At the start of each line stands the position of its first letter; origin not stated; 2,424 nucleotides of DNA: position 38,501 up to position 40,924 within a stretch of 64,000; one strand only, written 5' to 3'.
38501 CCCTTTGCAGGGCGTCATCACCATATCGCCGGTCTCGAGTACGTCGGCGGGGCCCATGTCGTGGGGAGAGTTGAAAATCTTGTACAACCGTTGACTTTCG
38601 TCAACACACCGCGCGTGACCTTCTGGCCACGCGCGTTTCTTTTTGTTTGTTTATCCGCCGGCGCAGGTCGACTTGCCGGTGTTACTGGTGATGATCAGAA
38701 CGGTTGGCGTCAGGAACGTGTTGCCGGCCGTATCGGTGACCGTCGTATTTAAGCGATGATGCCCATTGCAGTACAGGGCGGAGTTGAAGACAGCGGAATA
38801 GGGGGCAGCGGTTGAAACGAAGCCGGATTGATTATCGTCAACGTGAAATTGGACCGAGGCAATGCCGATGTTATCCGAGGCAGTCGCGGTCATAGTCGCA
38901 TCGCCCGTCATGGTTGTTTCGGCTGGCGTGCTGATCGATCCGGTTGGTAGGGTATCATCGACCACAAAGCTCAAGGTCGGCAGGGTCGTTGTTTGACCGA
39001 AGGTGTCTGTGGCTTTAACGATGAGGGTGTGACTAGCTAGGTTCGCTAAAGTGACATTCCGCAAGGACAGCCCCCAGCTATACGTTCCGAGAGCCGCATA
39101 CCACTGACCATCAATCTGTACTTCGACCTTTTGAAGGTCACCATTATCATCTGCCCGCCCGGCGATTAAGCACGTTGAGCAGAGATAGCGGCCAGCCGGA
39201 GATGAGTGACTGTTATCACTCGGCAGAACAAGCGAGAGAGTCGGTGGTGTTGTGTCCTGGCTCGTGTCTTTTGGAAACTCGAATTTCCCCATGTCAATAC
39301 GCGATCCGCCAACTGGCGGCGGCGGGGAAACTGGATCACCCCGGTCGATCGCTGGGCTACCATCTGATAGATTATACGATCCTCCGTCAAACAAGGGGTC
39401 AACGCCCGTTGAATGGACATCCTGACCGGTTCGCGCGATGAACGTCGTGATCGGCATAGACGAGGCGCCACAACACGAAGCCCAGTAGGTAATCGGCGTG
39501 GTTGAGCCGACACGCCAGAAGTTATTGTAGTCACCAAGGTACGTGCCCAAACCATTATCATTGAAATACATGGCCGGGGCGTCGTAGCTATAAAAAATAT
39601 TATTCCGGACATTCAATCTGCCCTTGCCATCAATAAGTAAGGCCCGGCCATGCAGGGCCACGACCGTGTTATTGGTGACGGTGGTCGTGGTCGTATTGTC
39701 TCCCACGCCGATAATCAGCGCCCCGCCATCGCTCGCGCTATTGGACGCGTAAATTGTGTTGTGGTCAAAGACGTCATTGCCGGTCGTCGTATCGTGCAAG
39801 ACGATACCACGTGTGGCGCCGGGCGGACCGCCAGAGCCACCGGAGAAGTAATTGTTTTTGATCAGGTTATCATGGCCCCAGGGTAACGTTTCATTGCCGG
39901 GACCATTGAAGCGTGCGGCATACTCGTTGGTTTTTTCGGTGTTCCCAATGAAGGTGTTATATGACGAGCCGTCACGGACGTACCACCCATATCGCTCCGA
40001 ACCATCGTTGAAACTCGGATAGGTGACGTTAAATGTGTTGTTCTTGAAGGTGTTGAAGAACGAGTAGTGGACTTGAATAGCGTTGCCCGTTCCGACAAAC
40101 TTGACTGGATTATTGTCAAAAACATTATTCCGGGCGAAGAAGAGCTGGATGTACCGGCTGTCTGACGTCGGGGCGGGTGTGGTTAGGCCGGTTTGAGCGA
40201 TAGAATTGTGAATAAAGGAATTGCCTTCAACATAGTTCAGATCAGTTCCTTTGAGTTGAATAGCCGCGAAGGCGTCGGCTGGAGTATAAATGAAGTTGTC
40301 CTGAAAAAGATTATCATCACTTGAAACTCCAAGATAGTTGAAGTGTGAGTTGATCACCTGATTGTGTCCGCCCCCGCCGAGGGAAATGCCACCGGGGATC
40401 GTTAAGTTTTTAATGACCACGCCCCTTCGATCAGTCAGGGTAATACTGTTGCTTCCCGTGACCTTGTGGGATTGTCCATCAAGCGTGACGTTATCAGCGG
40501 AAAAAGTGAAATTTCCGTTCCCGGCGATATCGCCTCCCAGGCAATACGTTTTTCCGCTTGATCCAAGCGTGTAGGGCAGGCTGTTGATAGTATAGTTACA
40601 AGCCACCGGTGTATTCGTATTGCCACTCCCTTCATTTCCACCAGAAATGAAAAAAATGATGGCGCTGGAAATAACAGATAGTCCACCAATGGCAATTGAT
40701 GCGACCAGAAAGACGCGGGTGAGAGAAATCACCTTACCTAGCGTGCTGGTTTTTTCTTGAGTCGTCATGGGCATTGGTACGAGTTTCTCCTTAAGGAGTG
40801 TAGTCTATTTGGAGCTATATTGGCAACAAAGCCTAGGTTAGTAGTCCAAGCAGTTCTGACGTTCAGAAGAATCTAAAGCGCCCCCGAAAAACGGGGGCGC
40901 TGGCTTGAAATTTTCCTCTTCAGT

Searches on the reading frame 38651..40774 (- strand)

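Call 49: search_protein_families(library=pfam, proteins=[window:38651-40774:-], max_evalue=0.00001)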
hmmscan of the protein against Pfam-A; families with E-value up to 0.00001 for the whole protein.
window:38651-40774:- (707 aa): 1 family
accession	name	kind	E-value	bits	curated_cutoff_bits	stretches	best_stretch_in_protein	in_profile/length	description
PF17957.7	Big_7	-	2.1e-17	63.9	24.1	1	610-675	1-68/70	Bacterial Ig domain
